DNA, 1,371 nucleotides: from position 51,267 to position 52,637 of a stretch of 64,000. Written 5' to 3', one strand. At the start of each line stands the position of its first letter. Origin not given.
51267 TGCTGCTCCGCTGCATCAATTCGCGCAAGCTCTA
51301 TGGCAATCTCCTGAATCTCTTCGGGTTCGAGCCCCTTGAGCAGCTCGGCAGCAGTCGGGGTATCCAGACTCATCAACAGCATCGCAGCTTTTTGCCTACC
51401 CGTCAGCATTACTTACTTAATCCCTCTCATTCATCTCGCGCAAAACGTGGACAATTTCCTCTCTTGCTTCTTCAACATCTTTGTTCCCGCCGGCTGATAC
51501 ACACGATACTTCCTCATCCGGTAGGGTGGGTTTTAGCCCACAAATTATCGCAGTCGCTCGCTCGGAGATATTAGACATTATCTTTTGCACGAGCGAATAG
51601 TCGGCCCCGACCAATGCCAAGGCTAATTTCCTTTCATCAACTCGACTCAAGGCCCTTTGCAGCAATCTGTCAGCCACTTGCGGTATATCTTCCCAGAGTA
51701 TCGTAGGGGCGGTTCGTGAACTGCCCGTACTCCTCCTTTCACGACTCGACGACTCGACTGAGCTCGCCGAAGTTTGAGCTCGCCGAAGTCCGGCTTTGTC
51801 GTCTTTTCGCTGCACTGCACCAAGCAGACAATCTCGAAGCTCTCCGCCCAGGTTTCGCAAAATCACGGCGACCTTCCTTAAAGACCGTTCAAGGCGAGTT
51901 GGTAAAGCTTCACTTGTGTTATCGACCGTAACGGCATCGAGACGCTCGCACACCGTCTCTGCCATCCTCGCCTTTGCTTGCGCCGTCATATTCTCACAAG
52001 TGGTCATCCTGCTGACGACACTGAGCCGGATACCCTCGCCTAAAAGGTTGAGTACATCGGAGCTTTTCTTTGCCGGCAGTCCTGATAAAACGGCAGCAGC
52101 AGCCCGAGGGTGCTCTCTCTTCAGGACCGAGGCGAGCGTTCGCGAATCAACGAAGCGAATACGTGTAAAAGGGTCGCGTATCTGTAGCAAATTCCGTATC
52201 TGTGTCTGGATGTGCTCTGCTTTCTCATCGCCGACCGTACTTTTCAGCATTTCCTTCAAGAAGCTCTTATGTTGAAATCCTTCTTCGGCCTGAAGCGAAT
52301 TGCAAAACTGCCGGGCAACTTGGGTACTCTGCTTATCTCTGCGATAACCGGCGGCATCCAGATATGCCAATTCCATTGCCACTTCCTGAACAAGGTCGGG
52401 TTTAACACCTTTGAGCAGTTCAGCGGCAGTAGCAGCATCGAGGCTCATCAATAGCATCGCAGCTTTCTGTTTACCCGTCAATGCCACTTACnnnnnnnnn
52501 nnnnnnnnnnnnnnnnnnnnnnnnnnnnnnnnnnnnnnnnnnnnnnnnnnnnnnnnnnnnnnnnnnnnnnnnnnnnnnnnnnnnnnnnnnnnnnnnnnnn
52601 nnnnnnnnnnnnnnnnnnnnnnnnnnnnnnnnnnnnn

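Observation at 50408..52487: Two full-length fliG genes in tandem, one without the acidic torque-helix pair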

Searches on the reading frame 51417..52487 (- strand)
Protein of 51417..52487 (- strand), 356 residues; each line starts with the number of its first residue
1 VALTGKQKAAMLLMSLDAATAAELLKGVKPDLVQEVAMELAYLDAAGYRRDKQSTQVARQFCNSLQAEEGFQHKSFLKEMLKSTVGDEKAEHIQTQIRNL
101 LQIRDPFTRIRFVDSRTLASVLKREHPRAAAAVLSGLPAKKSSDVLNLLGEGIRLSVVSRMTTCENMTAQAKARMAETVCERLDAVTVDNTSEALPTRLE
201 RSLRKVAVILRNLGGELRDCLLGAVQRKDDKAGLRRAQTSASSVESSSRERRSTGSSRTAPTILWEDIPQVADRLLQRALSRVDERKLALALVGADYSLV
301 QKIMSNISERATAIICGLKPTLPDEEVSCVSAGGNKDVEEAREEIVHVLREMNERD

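Call 4: search_protein_families(library=pfam, proteins=[window:51417-52487:-], max_evalue=0.01)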
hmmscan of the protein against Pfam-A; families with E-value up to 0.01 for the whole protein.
window:51417-52487:- (356 aa): 4 families
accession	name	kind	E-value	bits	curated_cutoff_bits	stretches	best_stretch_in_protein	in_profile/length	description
PF14841.11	FliG_M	-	7.3e-18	65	25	1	116-186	2-72/76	FliG middle domain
PF14842.11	FliG_N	-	9.2e-18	65.2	25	1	3-99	2-97/104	FliG N-terminal domain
PF01706.21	FliG_C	-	3.3e-13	50.3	23.3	1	265-355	21-103/108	FliG C-terminal domain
PF03448.22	MgtE_N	-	0.0017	19.3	25.9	0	117-163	5-51/102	MgtE intracellular N domain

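Call 6: find_homologous_proteins(query=window:51417-52487:-, max_evalue=1e-10)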
Query window:51417-52487:- (356 aa): 1369 proteins with E <= 1e-10 among 8000 candidates; the best 120 are listed.
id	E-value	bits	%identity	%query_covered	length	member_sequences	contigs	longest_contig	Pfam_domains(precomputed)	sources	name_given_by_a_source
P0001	2.6e-219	745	100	100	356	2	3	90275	PF14842.12,PF14841.12,PF01706.22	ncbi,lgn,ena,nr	ncbi:MAG TPA: FliG C-terminal domain-containing protein [Sedimentisphaerales bacterium]|nr:FliG C-te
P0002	1.8e-179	614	77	100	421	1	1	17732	PF14842.12,PF14841.12,PF01706.22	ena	-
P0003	3.5e-176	603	86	100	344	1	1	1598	PF14842.12,PF14841.12,PF01706.22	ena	-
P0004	3.4e-168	577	80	100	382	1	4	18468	PF14842.12,PF14841.12,PF01706.22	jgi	-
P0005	1.5e-157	542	72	100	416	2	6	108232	PF14842.12,PF14841.12,PF01706.22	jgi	-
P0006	9.0e-151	520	67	100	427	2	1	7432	PF14842.12,PF14841.12,PF01706.22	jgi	-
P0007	1.6e-144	499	73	100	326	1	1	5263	PF14842.12,PF14841.12,PF03448.23,PF01706.22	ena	-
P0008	2.2e-142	492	73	97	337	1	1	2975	PF14842.12,PF14841.12,PF01706.22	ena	-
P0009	1.1e-141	490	71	100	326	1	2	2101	PF14842.12,PF14841.12,PF01706.22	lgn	-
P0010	1.3e-132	460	94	66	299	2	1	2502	PF14842.12,PF14841.12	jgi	jgi:flagellar motor switch protein FliG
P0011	3.6e-123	429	66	99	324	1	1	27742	PF14842.12,PF14841.12,PF01706.22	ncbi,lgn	ncbi:MAG: FliG C-terminal domain-containing protein [Sedimentisphaerales bacterium]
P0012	1.8e-122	427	67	99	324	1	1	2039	PF14842.12,PF14841.12,PF01706.22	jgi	-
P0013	3.0e-122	426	66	99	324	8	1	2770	PF14842.12,PF14841.12,PF01706.22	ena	-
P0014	1.1e-121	424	66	99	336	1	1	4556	PF14842.12,PF14841.12,PF01706.22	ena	-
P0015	1.4e-121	424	65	99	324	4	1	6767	PF14842.12,PF14841.12,PF01706.22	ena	-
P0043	1.7e-112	394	60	99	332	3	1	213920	PF14842.12,PF14841.12,PF01706.22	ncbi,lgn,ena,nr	ncbi:MAG: hypothetical protein FVQ85_05355 [Planctomycetes bacterium]|nr:hypothetical protein [Planc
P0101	6.1e-105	369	56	100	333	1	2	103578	PF14842.12,PF14841.12,PF03448.23,PF01706.22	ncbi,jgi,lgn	-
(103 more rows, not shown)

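Call 10: find_encoding_contigs(protein=P0005, flank=6000, max_places=2)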
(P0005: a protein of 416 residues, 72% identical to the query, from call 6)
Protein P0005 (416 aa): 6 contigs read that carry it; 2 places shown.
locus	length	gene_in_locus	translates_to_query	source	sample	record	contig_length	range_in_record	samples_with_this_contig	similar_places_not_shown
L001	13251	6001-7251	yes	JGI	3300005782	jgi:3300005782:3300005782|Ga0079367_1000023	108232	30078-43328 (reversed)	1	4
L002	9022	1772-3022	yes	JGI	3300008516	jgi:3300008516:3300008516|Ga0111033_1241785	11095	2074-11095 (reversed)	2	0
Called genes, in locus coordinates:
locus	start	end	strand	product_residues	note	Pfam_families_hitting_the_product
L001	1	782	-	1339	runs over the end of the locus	PF07719:TPR_2 (faint), PF13181:TPR_8 (faint), PF13424:TPR_12 (faint), PF13428:TPR_14 (faint), PF13432:TPR_16 (faint), PF13844:Glyco_transf_41, PF05050:Methyltransf_21, PF00685:Sulfotransfer_1, +3 more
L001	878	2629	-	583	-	PF02120:Flg_hook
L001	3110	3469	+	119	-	PF00460:Flg_bb_rod (weak)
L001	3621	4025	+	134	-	PF00460:Flg_bb_rod, PF06429:Flg_bbr_C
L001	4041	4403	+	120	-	PF02049:FliE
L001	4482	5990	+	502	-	PF01514:YscJ_FliF, PF08345:YscJ_FliF_C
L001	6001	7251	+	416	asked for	PF14842:FliG_N, PF14841:FliG_M, PF01706:FliG_C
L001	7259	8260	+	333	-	PF14842:FliG_N, PF14841:FliG_M, PF01706:FliG_C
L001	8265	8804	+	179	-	PF02108:FliH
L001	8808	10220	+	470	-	PF02874:ATP-synt_ab_N, PF00006:ATP-synt_ab, PF18269:T3SS_ATPase_C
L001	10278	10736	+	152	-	PF02050:FliJ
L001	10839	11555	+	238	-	-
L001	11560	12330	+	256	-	PF01618:MotA_ExbB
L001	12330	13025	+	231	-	PF13677:MotB_plug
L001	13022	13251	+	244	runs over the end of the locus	PF13677:MotB_plug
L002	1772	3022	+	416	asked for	PF14842:FliG_N, PF14841:FliG_M, PF01706:FliG_C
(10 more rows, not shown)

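Call 11: find_encoding_contigs(protein=P0043, flank=6000, max_places=1)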
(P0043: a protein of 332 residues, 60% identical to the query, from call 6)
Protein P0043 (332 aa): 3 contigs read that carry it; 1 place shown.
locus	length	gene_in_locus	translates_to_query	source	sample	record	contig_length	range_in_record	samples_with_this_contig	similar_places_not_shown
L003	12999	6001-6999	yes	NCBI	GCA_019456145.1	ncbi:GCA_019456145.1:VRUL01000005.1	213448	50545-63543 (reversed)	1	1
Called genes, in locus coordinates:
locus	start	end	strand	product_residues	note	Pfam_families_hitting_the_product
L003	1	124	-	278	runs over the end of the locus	PF00685:Sulfotransfer_1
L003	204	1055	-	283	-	PF01467:CTP_transf_like (weak), PF08433:KTI12 (faint), PF01583:APS_kinase, PF13238:AAA_18 (faint), PF13671:AAA_33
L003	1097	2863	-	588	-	PF02120:Flg_hook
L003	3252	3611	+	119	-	PF00460:Flg_bb_rod (weak)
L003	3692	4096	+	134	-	PF06429:Flg_bbr_C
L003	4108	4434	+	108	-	PF02049:FliE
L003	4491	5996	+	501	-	PF01514:YscJ_FliF, PF08345:YscJ_FliF_C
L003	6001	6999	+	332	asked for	PF14842:FliG_N, PF14841:FliG_M, PF01706:FliG_C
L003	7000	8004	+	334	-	PF14842:FliG_N, PF14841:FliG_M, PF01706:FliG_C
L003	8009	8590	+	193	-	PF02108:FliH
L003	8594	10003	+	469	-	PF02874:ATP-synt_ab_N (weak), PF00006:ATP-synt_ab, PF18269:T3SS_ATPase_C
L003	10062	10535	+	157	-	PF02050:FliJ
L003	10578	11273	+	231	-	-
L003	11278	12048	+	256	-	PF01618:MotA_ExbB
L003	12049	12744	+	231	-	PF13677:MotB_plug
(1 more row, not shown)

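Call 12: find_encoding_contigs(protein=P0101, flank=6000, max_places=1)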
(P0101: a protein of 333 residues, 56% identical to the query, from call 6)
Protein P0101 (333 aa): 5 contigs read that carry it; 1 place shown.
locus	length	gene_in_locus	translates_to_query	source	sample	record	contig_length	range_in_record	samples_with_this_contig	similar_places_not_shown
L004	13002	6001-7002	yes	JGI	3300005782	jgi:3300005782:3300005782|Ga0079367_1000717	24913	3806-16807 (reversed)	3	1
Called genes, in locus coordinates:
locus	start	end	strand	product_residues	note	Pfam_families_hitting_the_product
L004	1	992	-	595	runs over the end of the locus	PF13414:TPR_11, PF00515:TPR_1, PF13432:TPR_16, PF13414:TPR_11, PF13414:TPR_11, PF13424:TPR_12, PF00515:TPR_1, PF13414:TPR_11, +27 more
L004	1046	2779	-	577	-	PF02120:Flg_hook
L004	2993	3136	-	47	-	-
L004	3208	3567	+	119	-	-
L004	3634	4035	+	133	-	PF00460:Flg_bb_rod (weak), PF06429:Flg_bbr_C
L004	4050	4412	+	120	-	PF02049:FliE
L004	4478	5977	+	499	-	PF01514:YscJ_FliF, PF08345:YscJ_FliF_C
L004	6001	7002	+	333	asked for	PF03448:MgtE_N (faint), PF14842:FliG_N, PF14841:FliG_M, PF01706:FliG_C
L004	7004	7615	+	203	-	PF02108:FliH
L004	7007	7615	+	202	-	PF02108:FliH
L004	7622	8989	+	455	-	PF02874:ATP-synt_ab_N, PF00006:ATP-synt_ab, PF18269:T3SS_ATPase_C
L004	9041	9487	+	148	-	PF02050:FliJ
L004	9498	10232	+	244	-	-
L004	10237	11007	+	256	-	PF01618:MotA_ExbB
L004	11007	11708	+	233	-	PF13677:MotB_plug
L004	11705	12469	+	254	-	PF13677:MotB_plug, PF00691:OmpA (weak)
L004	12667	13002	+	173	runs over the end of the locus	PF04347:FliO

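Call 13: find_related_loci(query=A1, collection=genome_contigs, flank=5000)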
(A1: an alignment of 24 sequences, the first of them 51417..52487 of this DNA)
Query A1 (356 aa) in genome_contigs; peptide patterns used: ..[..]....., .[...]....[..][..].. (x = any residue, [..] = any of these).
600 stretches matched a pattern (row limit reached: there are more); 282 encode a relative of the query (tblastn E <= 1e-3); the best 80 are kept; 80 distinct loci.
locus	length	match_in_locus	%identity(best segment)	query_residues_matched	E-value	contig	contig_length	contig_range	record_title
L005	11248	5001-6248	72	1-356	0e+0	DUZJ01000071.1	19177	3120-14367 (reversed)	MAG TPA_asm: Planctomycetota bacterium isolate MAG_11118_pl_115 Ga0114922_10002017, whole genome shotgun sequence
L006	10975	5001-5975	60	1-355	1e-127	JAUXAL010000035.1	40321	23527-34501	MAG: Phycisphaerae bacterium isolate CSMAG_2761 CSMAG_2761_k141_662686_length_40321_cov_51.5270, whole genome shotgun se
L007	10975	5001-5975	60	5-351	3e-126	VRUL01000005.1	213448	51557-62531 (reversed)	MAG: Planctomycetota bacterium isolate MohnsGC08_bin191 NODE_5_length_213448_cov_48.093223, whole genome shotgun sequenc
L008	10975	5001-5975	61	1-355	1e-125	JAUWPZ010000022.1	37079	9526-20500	MAG: Sedimentisphaerales bacterium isolate CSMAG_2489 CSMAG_2489_k141_482824_length_37079_cov_15.9911, whole genome shot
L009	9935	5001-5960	61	4-355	5e-125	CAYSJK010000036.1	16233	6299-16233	MAG TPA_asm: uncultured Pirellulales bacterium isolate binchicken_co196_472 genome assembly, contig: NODE_4545_length_16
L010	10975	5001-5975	58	1-355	9e-122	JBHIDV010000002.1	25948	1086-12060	MAG: Sedimentisphaerales bacterium isolate b3.sp3_bin.2 NODE_422_length_25948_cov_6.553663, whole genome shotgun sequenc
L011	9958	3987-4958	58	1-355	1e-121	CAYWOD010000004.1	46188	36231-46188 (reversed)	MAG TPA_asm: uncultured Pirellulales bacterium isolate SRP068000_co1_578 genome assembly, contig: NODE_696_length_46188_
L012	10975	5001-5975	56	1-355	3e-121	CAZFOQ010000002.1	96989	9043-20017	MAG TPA_asm: uncultured Pirellulales bacterium isolate SRP068000_co1_345 genome assembly, contig: NODE_123_length_96989_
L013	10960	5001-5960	58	4-355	4e-120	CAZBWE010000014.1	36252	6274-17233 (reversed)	MAG TPA_asm: uncultured Pirellulales bacterium isolate binchicken_co100_40 genome assembly, contig: NODE_1681_length_362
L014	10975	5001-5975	57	1-355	4e-120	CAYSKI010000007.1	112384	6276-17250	MAG TPA_asm: uncultured Pirellulales bacterium isolate binchicken_co89_445 genome assembly, contig: NODE_117_length_1123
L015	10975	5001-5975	56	1-355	2e-119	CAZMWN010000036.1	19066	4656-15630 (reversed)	MAG TPA_asm: uncultured Pirellulales bacterium isolate SRP214966_co5_345 genome assembly, contig: NODE_2315_length_19066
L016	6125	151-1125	58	1-355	2e-119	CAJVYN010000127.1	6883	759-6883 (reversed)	TPA_asm: uncultured bacterium isolate DRR093003_bin.2_MetaBAT_v2.12.1_MAG genome assembly, contig: NODE_1638_length_6883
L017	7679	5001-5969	58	1-355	9e-119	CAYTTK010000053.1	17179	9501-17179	MAG TPA_asm: uncultured Pirellulales bacterium isolate SRP068000_co1_555 genome assembly, contig: NODE_4958_length_17179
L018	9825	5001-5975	55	1-355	1e-117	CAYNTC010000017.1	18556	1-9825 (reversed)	MAG TPA_asm: uncultured Pirellulales bacterium isolate binchicken_co34_499 genome assembly, contig: NODE_4805_length_185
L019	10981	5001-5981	58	1-355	1e-116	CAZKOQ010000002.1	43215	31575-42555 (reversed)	MAG TPA_asm: uncultured Pirellulales bacterium isolate binchicken_co33_496 genome assembly, contig: NODE_657_length_4321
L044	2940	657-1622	53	4-355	3e-110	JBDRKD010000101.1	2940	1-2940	MAG: Candidatus Micrarchaeota archaeon isolate MEGAHIT-group-1.694 k141_676999, whole genome shotgun sequence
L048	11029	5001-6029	52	3-355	1e-105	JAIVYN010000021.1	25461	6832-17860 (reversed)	MAG: Candidatus Aegiribacteria sp. isolate SFP3_RS_05_5 NODE_200_length_25537_cov_6.290594, whole genome shotgun sequenc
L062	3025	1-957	53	31-355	1e-104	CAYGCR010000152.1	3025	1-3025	MAG TPA_asm: uncultured Ignavibacteria bacterium isolate ERP108616_co2_224 genome assembly, contig: NODE_80381_length_30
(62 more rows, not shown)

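Call 21: find_encoding_contigs(protein=P0001, flank=10000, max_places=3)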
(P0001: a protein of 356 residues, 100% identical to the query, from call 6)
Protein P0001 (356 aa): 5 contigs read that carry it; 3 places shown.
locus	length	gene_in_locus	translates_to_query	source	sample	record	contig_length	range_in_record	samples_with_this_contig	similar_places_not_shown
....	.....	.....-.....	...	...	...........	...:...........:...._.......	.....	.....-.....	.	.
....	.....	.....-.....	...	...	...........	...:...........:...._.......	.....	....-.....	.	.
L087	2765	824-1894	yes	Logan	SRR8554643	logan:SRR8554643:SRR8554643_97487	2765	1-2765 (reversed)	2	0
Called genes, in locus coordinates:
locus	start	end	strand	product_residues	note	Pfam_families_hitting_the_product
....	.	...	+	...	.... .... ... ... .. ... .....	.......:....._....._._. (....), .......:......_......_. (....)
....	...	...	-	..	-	-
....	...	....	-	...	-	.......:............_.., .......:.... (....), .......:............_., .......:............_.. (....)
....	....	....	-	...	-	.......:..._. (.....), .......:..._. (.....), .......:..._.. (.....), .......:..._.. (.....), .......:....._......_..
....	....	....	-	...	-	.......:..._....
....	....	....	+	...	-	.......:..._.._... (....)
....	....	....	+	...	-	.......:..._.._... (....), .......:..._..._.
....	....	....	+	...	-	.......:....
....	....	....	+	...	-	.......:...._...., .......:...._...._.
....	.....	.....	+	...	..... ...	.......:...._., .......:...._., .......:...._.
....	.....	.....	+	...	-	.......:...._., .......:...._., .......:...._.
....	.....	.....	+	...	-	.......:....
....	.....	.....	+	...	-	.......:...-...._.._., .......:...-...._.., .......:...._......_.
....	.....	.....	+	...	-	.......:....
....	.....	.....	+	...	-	-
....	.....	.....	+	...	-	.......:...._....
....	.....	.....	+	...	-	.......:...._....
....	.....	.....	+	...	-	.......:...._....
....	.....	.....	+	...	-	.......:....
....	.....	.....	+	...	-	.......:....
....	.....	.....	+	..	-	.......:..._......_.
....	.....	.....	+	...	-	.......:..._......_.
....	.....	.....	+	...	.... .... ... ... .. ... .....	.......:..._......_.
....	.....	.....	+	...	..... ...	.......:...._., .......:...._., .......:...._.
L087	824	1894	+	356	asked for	PF14842:FliG_N, PF14841:FliG_M, PF01706:FliG_C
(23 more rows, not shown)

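Call 30: find_encoding_contigs(protein=P0004, flank=3000, max_places=1)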
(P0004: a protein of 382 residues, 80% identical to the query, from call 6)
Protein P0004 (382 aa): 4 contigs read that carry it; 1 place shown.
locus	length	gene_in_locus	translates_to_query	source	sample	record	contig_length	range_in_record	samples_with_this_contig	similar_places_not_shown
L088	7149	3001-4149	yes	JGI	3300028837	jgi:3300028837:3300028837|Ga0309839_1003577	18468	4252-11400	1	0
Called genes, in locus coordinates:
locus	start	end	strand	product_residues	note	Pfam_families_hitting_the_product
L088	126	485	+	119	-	PF00460:Flg_bb_rod (weak)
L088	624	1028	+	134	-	PF00460:Flg_bb_rod, PF06429:Flg_bbr_C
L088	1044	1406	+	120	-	PF02049:FliE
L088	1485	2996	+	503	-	PF01514:YscJ_FliF, PF08345:YscJ_FliF_C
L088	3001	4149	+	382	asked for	PF14842:FliG_N, PF14841:FliG_M, PF01706:FliG_C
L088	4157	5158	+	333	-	PF14842:FliG_N, PF14841:FliG_M, PF01706:FliG_C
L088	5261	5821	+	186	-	PF02108:FliH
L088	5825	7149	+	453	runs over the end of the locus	PF02874:ATP-synt_ab_N (weak), PF00006:ATP-synt_ab, PF18269:T3SS_ATPase_C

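Call 31: find_encoding_contigs(protein=P0002, flank=3000, max_places=1)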
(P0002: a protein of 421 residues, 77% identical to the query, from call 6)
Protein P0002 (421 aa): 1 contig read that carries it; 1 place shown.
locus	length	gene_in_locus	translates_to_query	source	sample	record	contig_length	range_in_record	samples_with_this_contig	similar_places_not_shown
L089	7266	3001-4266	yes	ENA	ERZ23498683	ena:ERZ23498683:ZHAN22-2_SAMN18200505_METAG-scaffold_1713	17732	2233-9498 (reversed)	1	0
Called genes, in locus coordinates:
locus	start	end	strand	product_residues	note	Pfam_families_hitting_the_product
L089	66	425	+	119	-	PF00460:Flg_bb_rod (weak)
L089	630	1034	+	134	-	PF00460:Flg_bb_rod (weak), PF06429:Flg_bbr_C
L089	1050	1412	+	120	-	PF02049:FliE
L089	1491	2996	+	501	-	PF01514:YscJ_FliF, PF08345:YscJ_FliF_C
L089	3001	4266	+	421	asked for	PF14842:FliG_N, PF14841:FliG_M, PF01706:FliG_C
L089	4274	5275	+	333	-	PF14842:FliG_N, PF14841:FliG_M, PF01706:FliG_C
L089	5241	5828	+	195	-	PF02108:FliH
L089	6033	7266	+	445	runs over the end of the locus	PF02874:ATP-synt_ab_N, PF00006:ATP-synt_ab, PF18269:T3SS_ATPase_C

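Call 32: find_encoding_contigs(protein=P0006, flank=3000, max_places=1)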
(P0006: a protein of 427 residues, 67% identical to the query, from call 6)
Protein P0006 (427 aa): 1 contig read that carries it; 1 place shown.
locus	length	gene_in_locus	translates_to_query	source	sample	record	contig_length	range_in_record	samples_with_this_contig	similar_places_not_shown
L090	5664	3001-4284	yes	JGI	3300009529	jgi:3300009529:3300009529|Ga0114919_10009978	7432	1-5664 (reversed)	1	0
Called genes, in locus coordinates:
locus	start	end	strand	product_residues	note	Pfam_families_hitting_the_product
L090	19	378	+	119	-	PF00460:Flg_bb_rod (weak)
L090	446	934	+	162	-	PF00460:Flg_bb_rod (weak), PF06429:Flg_bbr_C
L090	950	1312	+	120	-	PF02049:FliE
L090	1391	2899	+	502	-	PF01514:YscJ_FliF, PF08345:YscJ_FliF_C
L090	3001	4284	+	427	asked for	PF14842:FliG_N, PF14841:FliG_M, PF01706:FliG_C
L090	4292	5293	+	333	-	PF14842:FliG_N, PF14841:FliG_M, PF01706:FliG_C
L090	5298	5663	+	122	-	?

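Call 33: find_encoding_contigs(protein=P0007, flank=3000, max_places=1)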
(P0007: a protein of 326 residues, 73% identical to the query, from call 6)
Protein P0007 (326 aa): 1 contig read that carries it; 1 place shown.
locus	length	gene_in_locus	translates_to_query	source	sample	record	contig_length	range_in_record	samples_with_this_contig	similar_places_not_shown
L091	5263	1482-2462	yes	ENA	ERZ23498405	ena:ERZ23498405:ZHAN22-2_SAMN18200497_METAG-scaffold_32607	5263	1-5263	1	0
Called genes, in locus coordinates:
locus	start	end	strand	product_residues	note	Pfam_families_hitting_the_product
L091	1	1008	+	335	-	?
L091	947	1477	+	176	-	-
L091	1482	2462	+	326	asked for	PF03448:MgtE_N (faint), PF14842:FliG_N, PF14841:FliG_M, PF01706:FliG_C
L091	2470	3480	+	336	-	PF14842:FliG_N, PF14841:FliG_M, PF01706:FliG_C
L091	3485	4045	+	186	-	PF02108:FliH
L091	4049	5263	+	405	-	?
